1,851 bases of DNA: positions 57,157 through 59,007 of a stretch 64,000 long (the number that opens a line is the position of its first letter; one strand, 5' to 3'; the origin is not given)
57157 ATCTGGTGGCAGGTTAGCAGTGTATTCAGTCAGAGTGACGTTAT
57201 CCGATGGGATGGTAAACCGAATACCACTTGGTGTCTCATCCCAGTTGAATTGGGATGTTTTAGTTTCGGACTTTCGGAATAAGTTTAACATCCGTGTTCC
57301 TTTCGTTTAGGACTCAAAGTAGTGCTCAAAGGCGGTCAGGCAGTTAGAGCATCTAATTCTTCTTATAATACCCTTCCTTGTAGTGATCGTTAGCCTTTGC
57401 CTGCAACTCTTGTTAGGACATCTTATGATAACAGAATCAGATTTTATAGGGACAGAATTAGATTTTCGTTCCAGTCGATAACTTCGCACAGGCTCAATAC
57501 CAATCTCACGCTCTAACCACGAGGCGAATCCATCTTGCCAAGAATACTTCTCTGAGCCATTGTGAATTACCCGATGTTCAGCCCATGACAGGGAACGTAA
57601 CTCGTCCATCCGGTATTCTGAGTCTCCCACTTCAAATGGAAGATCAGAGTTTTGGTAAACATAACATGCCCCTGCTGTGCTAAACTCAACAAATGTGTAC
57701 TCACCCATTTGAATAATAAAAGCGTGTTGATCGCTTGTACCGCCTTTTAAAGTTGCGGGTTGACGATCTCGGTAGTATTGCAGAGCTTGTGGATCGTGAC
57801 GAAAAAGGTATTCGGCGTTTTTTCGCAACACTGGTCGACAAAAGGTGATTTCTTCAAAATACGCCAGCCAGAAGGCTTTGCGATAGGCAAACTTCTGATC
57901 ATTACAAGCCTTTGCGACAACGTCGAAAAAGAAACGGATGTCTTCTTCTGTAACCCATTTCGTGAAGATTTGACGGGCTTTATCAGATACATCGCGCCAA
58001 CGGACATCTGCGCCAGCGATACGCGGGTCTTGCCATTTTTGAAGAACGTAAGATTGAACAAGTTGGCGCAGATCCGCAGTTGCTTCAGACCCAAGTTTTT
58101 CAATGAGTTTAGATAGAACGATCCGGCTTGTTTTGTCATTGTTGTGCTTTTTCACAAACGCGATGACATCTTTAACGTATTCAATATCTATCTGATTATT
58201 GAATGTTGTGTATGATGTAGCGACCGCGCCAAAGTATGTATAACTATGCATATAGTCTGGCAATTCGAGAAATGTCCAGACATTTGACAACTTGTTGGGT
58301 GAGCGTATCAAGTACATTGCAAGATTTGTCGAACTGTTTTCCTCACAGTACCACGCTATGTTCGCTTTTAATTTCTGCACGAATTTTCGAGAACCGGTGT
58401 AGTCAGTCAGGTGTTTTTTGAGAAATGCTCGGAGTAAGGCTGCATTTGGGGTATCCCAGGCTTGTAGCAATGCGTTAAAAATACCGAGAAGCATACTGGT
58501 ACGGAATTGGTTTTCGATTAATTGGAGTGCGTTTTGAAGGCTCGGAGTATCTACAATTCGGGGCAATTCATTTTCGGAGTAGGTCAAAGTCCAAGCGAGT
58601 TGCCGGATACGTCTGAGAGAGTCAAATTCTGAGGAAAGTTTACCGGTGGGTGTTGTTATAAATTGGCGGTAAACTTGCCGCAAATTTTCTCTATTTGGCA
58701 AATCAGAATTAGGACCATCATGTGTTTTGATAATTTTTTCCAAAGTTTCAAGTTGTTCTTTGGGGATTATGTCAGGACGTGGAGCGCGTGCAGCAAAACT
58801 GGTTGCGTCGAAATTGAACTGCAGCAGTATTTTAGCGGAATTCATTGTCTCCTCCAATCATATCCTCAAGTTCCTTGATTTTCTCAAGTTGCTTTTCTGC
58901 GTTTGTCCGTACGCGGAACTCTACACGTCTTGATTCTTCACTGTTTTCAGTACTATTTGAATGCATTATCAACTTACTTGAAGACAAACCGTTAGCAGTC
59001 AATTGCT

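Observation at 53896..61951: Complete four-gene Zorya type I-like defence module (zorA-zorB-zorC-zorD order) on an AT-rich island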

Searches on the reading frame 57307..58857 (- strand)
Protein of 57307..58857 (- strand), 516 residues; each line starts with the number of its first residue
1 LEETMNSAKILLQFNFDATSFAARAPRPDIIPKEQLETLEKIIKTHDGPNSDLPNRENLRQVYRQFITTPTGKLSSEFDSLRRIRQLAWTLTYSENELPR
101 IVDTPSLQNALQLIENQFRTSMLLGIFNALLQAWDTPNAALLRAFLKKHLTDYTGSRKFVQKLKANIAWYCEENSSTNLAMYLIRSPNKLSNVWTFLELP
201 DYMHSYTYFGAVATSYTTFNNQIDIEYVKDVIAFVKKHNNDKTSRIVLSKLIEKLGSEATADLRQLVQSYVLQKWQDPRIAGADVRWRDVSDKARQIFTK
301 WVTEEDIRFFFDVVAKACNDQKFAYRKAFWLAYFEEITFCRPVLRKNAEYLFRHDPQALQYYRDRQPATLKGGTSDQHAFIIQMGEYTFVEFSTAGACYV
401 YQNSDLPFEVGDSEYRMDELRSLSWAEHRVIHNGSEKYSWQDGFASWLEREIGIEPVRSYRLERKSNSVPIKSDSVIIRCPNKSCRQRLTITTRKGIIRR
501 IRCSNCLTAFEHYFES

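Call 3: search_protein_families(library=padloc, proteins=[window:57307-58857:-], max_evalue=0.01)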
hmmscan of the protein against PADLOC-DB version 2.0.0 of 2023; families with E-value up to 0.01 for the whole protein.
window:57307-58857:- (516 aa): 12 families
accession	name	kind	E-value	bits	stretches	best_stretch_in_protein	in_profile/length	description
PDLC00616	ZorC1|ZorC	-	4e-34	116.2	1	238-459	254-476/575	EH signature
PDLC00622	ZorC1|ZorC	-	4.9e-34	116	1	30-455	20-458/462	EH signature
PDLC00613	ZorC1|ZorC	-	7.9e-30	102.1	1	226-467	234-477/570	EH signature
PDLC00621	ZorC1|ZorC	-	2.8e-26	90.7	1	43-460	36-466/467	EH signature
PDLC00624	ZorC1|ZorC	-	2.3e-23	80.9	1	243-457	253-474/560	EH signature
PDLC00625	ZorC1|ZorC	-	3.3e-18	63.7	1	288-471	295-491/551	EH signature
PDLC00614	ZorC1|ZorC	-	9.8e-17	58.9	1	226-454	232-450/465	EH signature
PDLC00619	ZorC1|ZorC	-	3.1e-15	53.9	1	256-434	246-427/437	EH signature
PDLC00620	ZorC1|ZorC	-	3.3e-15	54.1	1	262-459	211-422/432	EH signature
PDLC00626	ZorC1|ZorC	-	7.3e-14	49.8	1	259-447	251-442/458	EH signature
PDLC00617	ZorC1|ZorC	-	9.7e-06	23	1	73-407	61-400/483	EH signature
PDLC00615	ZorC1|ZorC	-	0.0041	14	0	284-329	253-296/426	EH signature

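Call 4: search_protein_families(library=pfam, proteins=[window:57307-58857:-], max_evalue=0.01)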
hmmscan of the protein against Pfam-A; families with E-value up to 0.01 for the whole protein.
window:57307-58857:- (516 aa): 1 family
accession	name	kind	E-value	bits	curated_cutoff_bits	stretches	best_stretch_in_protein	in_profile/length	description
PF15611.11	EH_Signature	-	1.2e-37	130.7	27.5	1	92-447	42-423/423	EH_Signature domain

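Call 5: search_protein_families(library=ncbifam, proteins=[window:57307-58857:-], max_evalue=0.01)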
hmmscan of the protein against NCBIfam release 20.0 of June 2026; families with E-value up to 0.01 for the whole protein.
window:57307-58857:- (516 aa): 1 family
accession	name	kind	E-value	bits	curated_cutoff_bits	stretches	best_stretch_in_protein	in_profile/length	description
NF041789.2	anti-phage_ZorC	equivalog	9.4e-23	80.5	490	1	264-475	272-488/551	type I Zorya anti-phage system protein ZorC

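Call 7: search_solved_structures(query=window:57307-58857:-, max_evalue=0.01, show_alignments=1)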
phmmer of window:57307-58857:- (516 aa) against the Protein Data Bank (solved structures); distinct sequences matched with E-value up to 0.01: 1.
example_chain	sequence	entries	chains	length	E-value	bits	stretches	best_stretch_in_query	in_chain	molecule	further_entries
8r68_A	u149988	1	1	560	3e-11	46.1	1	268-409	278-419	Zorya protein ZorC EH domain-containing protein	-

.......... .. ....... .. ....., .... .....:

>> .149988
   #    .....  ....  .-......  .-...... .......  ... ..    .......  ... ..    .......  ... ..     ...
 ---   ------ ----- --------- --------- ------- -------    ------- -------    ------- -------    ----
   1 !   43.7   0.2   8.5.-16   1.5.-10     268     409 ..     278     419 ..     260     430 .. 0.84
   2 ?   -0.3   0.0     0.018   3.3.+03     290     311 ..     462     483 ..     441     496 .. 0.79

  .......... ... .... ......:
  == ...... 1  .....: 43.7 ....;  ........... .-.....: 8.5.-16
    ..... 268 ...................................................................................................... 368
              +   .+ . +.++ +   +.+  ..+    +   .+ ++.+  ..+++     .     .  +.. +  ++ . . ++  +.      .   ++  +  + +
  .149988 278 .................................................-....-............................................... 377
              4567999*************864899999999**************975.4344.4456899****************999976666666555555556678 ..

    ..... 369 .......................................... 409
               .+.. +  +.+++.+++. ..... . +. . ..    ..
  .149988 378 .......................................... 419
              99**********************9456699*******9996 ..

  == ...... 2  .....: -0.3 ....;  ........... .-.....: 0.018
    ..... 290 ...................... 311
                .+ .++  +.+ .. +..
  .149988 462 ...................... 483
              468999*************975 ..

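Call 10: find_homologous_proteins(query=window:57307-58857:-, max_evalue=0.00001)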
Query window:57307-58857:- (516 aa): 348 proteins with E <= 0.00001 among 8000 candidates; the best 120 are listed.
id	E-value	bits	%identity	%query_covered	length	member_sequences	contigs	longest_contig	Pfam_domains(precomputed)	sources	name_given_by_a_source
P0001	0.0e+0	1186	85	90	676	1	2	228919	PF15611.12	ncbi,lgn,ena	-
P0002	0.0e+0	1180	100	99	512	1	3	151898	PF15611.12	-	-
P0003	0.0e+0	1046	89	99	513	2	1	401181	PF15611.12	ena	-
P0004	0.0e+0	1034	87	99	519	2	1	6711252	PF15611.12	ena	-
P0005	0.0e+0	1025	88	99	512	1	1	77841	PF15611.12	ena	-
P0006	9.0e-295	996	85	98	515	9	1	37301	PF15611.12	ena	-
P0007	1.4e-292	989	84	99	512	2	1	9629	PF15611.12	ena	-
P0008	3.2e-281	951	80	99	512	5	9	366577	PF15611.12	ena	-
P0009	9.4e-280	947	80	99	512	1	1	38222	PF15611.12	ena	-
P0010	4.2e-279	945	89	90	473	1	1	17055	PF15611.12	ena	-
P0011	1.1e-275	933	78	99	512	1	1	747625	PF15611.12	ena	-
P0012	1.9e-275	932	79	99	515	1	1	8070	PF15611.12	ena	-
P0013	3.5e-275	932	88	89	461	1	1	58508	PF15611.12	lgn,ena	-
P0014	6.8e-274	927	78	99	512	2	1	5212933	PF15611.12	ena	-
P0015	2.8e-273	925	79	98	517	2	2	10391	PF15611.12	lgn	-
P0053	1.0e-232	791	74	89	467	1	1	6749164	PF15611.12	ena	-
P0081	2.8e-209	714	62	98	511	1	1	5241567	PF15611.12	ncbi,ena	-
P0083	1.5e-208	712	60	98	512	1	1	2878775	PF15611.12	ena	-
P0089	4.9e-206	704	67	89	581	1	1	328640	PF15611.12,PF13646.13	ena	-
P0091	2.8e-205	701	62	98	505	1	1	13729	PF15611.12,PF13717.12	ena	-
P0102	1.4e-203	695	64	90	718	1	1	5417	PF02985.29,PF15611.12,PF03130.23,PF13646.13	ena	-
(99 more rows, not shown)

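Call 15: find_encoding_contigs(protein=P0004, flank=10000, max_places=3)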
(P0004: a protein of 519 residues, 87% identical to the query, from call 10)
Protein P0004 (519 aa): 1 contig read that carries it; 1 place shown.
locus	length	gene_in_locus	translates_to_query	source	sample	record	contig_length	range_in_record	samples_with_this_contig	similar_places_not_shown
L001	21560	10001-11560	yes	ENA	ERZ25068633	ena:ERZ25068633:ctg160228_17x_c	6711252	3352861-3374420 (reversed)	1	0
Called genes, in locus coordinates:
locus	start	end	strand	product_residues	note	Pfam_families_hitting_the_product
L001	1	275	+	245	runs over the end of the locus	PF20260:PUA_4, PF04452:Methyltrans_RNA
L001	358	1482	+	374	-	PF04389:Peptidase_M28 (weak), PF01546:Peptidase_M20, PF05343:Peptidase_M42 (weak), PF07687:M20_dimer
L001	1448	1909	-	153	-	PF02391:MoaE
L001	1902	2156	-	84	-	PF02597:ThiS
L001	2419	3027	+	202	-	-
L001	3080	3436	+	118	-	PF02152:FolB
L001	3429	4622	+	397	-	PF09992:NAGPA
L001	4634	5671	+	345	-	-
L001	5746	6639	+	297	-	-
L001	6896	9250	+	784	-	PF28082:ZorA-like_t1, PF01442:Apolipoprotein (faint)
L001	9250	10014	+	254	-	PF00691:OmpA (weak)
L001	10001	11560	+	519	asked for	PF15611:EH_Signature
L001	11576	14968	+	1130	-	PF00176:SNF2-rel_dom, PF04851:ResIII (weak), PF00271:Helicase_C, PF04471:Mrr_cat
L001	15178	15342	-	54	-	-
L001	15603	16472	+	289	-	-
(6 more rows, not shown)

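Call 16: find_encoding_contigs(protein=P0002, flank=10000, max_places=4)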
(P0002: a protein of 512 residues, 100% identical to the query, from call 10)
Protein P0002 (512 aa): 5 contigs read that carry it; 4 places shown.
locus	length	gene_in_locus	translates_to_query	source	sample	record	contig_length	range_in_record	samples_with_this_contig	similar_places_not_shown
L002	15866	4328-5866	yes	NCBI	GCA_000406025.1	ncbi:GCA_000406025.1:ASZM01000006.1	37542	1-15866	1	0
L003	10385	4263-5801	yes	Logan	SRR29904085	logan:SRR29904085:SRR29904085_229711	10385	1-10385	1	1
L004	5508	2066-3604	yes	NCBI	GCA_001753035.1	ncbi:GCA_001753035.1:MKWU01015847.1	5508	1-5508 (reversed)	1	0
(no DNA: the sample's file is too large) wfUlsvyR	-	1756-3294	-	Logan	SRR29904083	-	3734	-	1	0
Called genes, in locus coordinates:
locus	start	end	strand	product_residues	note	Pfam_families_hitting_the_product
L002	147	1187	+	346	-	-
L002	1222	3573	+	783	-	PF28082:ZorA-like_t1, PF01442:Apolipoprotein (faint)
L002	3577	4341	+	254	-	PF00691:OmpA (weak)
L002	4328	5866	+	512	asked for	PF15611:EH_Signature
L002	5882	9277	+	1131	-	PF00176:SNF2-rel_dom, PF04851:ResIII, PF00271:Helicase_C, PF04471:Mrr_cat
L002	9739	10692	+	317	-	-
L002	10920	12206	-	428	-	PF04413:Glycos_transf_N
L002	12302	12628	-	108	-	PF00085:Thioredoxin, PF14595:Thioredoxin_9 (weak), PF00578:AhpC-TSA (faint), PF08534:Redoxin (faint), PF13098:Thioredoxin_2, PF13905:Thioredoxin_8 (faint)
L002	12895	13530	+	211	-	PF13085:Fer2_3 (weak), PF01799:Fer2_2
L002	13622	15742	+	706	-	PF01315:Ald_Xan_dh_C, PF02738:MoCoBD_1, PF20256:MoCoBD_2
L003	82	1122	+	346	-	-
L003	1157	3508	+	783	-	PF28082:ZorA-like_t1, PF01442:Apolipoprotein (faint)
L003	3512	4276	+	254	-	PF00691:OmpA (weak)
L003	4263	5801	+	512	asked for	PF15611:EH_Signature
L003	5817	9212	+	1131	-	PF00176:SNF2-rel_dom, PF04851:ResIII, PF00271:Helicase_C, PF04471:Mrr_cat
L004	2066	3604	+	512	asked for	PF15611:EH_Signature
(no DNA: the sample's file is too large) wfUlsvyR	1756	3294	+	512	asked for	PF15611:EH_Signature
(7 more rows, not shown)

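Call 20: find_encoding_contigs(protein=P0053, flank=10000, max_places=2)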
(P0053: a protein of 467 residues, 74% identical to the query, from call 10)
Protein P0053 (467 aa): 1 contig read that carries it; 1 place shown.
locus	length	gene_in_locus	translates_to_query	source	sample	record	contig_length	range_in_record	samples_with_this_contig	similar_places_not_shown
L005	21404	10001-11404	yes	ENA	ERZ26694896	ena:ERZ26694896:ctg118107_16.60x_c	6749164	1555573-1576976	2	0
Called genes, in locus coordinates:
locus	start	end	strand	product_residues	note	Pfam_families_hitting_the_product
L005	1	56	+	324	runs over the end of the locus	PF03793:PASTA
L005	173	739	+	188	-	PF00834:Ribul_P_3_epim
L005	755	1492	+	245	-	PF20260:PUA_4, PF04452:Methyltrans_RNA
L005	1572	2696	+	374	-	PF04389:Peptidase_M28 (weak), PF01546:Peptidase_M20, PF05343:Peptidase_M42 (weak), PF07687:M20_dimer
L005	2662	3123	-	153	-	PF02391:MoaE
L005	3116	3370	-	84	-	PF02597:ThiS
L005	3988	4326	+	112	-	-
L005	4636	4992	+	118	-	PF02152:FolB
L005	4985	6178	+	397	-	PF09992:NAGPA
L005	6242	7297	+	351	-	-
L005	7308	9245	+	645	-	PF28082:ZorA-like_t1, PF01618:MotA_ExbB (weak), PF10157:BORCS6 (faint), PF04513:Baculo_PEP_C (faint), PF01442:Apolipoprotein (faint), PF02601:Exonuc_VII_L (faint)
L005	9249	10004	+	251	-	PF00691:OmpA (weak)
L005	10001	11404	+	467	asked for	PF15611:EH_Signature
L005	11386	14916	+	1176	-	PF00176:SNF2-rel_dom, PF04851:ResIII, PF00271:Helicase_C, PF04471:Mrr_cat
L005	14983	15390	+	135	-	PF01710:HTH_Tnp_IS630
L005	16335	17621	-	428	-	PF04413:Glycos_transf_N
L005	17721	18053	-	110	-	PF00085:Thioredoxin, PF00578:AhpC-TSA (weak), PF14595:Thioredoxin_9, PF13098:Thioredoxin_2, PF13905:Thioredoxin_8 (weak), PF13192:Thioredoxin_3 (weak)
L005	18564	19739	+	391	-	PF01385:OrfB_IS605, PF07282:Cas12f1-like_TNB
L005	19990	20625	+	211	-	PF13085:Fer2_3 (weak), PF01799:Fer2_2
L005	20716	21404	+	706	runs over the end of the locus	PF01315:Ald_Xan_dh_C, PF02738:MoCoBD_1, PF20256:MoCoBD_2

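Call 21: find_encoding_contigs(protein=P0089, flank=10000, max_places=2)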
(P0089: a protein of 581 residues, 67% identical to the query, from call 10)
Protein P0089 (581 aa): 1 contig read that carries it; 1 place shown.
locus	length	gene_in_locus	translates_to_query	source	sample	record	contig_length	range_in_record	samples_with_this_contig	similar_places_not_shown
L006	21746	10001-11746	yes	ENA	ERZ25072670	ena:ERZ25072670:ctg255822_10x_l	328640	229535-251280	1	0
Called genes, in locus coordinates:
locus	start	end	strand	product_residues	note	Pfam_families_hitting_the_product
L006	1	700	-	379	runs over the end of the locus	PF13442:Cytochrome_CBB3 (faint)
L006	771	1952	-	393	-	-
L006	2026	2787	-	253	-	PF16694:Cytochrome_P460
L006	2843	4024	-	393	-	PF02746:MR_MLE_N, PF13378:MR_MLE_C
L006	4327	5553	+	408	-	PF19577:DcaP (weak)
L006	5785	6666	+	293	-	PF12974:Phosphonate-bd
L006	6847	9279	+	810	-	PF28082:ZorA-like_t1, PF01442:Apolipoprotein (weak)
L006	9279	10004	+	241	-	-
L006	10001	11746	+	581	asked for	PF15611:EH_Signature, PF13646:HEAT_2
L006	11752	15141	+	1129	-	PF00176:SNF2-rel_dom, PF04851:ResIII (weak), PF00271:Helicase_C, PF04471:Mrr_cat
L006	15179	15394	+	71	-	PF04255:DUF433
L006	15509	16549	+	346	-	PF02608:Bmp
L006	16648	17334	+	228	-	PF00005:ABC_tran, PF13191:AAA_16 (weak)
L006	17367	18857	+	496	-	-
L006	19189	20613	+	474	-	PF05721:PhyH, PF25767:ARM_TBCD_2nd (faint), PF00514:Arm (faint), PF01602:Adaptin_N (faint), PF12717:Cnd1 (faint), PF13513:HEAT_EZ (faint), PF25786:HEAT_GCN1_C (faint), PF13646:HEAT_2, +2 more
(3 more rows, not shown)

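Call 22: find_encoding_contigs(protein=P0083, flank=10000, max_places=2)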
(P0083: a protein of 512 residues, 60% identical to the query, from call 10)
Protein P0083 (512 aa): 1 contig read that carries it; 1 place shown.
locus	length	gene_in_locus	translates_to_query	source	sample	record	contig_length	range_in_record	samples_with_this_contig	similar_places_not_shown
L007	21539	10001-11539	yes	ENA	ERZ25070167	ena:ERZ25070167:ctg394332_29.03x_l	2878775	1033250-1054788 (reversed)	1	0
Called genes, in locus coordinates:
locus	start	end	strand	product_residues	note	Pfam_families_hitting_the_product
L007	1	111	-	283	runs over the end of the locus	PF11832:DUF3352 (faint)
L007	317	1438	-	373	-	PF14486:DUF4432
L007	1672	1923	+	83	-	PF01206:TusA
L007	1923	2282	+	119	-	PF02635:DsrE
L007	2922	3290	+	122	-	-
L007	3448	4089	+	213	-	-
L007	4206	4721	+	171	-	-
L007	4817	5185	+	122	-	-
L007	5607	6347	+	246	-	PF02566:OsmC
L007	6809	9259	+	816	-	PF28082:ZorA-like_t1, PF01442:Apolipoprotein (faint)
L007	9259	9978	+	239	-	PF00691:OmpA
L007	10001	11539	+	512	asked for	PF15611:EH_Signature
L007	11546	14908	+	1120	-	PF00176:SNF2-rel_dom, PF04851:ResIII, PF00271:Helicase_C, PF04471:Mrr_cat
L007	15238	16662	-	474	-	PF01555:N6_N4_Mtase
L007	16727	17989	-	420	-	PF01385:OrfB_IS605, PF07282:Cas12f1-like_TNB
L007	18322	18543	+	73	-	-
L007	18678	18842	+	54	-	-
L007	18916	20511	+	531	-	PF01555:N6_N4_Mtase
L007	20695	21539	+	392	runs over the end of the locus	PF01717:Meth_synt_2, PF08267:Meth_synt_1 (faint)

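Call 23: find_encoding_contigs(protein=P0081, flank=10000, max_places=2)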
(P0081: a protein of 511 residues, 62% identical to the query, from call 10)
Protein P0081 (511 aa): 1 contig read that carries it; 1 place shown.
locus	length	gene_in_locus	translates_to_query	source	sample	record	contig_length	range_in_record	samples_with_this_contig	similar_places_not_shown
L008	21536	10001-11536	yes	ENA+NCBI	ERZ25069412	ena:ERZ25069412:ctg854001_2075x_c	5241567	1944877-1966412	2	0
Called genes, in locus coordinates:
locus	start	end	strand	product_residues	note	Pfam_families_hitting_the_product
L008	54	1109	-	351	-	PF14870:PSII_BNR, PF03174:CHB_HEX_C (faint), PF14870:PSII_BNR, PF15902:Sortilin-Vps10 (weak), PF14870:PSII_BNR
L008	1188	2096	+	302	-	PF00480:ROK (faint), PF01869:BcrAD_BadFG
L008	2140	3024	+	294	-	PF13580:SIS_2, PF22198:GKRP_SIS_2 (weak), PF22645:GKRP_SIS_N, PF20741:GKRP-like_C (weak)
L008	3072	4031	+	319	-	PF04015:DUF362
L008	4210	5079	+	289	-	-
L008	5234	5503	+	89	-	PF01206:TusA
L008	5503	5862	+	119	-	PF02635:DsrE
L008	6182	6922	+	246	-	PF01206:TusA (weak), PF02566:OsmC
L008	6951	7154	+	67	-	-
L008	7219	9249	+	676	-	PF28082:ZorA-like_t1, PF06103:DUF948 (faint), PF07464:ApoLp-III (faint), PF04513:Baculo_PEP_C (faint), PF01442:Apolipoprotein (faint)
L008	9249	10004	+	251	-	PF00691:OmpA (faint)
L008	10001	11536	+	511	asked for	PF15611:EH_Signature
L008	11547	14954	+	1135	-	PF00176:SNF2-rel_dom, PF04851:ResIII (weak), PF00271:Helicase_C, PF04471:Mrr_cat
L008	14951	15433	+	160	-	-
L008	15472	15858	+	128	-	PF01361:Tautomerase (faint), PF14552:Tautomerase_2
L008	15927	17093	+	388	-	PF01717:Meth_synt_2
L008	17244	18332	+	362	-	PF14486:DUF4432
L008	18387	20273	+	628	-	PF11832:DUF3352 (faint)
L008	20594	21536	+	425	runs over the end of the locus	-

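Call 42: search_protein_representatives(protein=window:57307-58845:-)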
Query: 512 residues. Proteins with E-value up to 0.001 (for the whole library): 1674; up to 1e-10: 613; up to 1e-30: 65. The best 150 are listed.
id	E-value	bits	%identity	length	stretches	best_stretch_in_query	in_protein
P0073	5.1e-219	744.6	66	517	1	1-508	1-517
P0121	1.3e-168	578.3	58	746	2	2-414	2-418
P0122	2.5e-145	501.5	52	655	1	1-458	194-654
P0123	3.8e-136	471.3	49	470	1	1-455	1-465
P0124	1.9e-134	465.6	57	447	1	117-465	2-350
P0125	1.9e-129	449.1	48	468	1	1-457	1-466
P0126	2.4e-125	435.7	80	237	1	280-512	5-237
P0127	4.0e-114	398.6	43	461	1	4-457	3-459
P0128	5.4e-114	398.2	62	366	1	1-295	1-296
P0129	3.8e-110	385.5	48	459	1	9-422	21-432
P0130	6.3e-109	381.5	46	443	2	182-468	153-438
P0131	5.1e-106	371.9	41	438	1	4-451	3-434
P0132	1.0e-104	367.6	44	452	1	1-460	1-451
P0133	1.6e-96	340.5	38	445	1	3-441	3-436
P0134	1.8e-90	320.6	56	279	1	1-264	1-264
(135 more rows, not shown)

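Call 45: predict_structure(alignment_id=A1)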
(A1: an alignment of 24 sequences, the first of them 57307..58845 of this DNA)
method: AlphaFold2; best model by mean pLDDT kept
length: 512 residues; sequences in the alignment: 24
mean_pLDDT: 73.3   pTM: 0.56
mean pLDDT of the five models: 73.3, 73.3, 72.7, 69.8, 68.3
residues with pLDDT >= 90: 63; 70-90: 277; 50-70: 98; < 50: 74
segments of 3 or more residues with pLDDT < 50: 1-11, 35-48, 147-169, 454-468
pLDDT, mean of each block of 10 residues (from residue 1): 43 51 54 48 46 81 86 79 82 81 88 66 63 67 54 39 41 79 83 64 82 88 94 90 95 90 91 78 90 91 88 73 84 86 83 87 84 85 83 76 56 72 72 70 78 47 43 79 73 67 74 51
secondary structure, 60 per line:
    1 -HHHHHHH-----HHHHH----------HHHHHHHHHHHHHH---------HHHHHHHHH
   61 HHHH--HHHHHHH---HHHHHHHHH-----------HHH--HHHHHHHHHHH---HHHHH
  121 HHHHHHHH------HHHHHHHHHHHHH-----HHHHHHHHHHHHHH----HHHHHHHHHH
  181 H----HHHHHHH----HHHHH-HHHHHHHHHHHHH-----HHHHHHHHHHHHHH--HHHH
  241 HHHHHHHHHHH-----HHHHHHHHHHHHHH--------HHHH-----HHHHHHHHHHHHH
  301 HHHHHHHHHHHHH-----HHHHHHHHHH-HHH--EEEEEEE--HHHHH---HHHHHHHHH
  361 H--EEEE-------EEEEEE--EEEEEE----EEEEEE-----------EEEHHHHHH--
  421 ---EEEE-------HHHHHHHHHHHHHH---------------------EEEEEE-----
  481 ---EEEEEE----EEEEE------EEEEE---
elements in order: H2-8 H14-18 H29-42 H52-64 H67-73 H77-85 H102-112 H116-128 H135-147 H153-166 H171-181 H186-192 H197-201 H203-215 H221-234 H237-251 H257-270 H279-282 H288-313 H319-328 E335-341 H344-348 H352-361 E364-367 E375-380 E383-388 E393-398 E410-412 H413-418 E424-427 H435-448 E470-475 E484-489 E494-498 E505-509
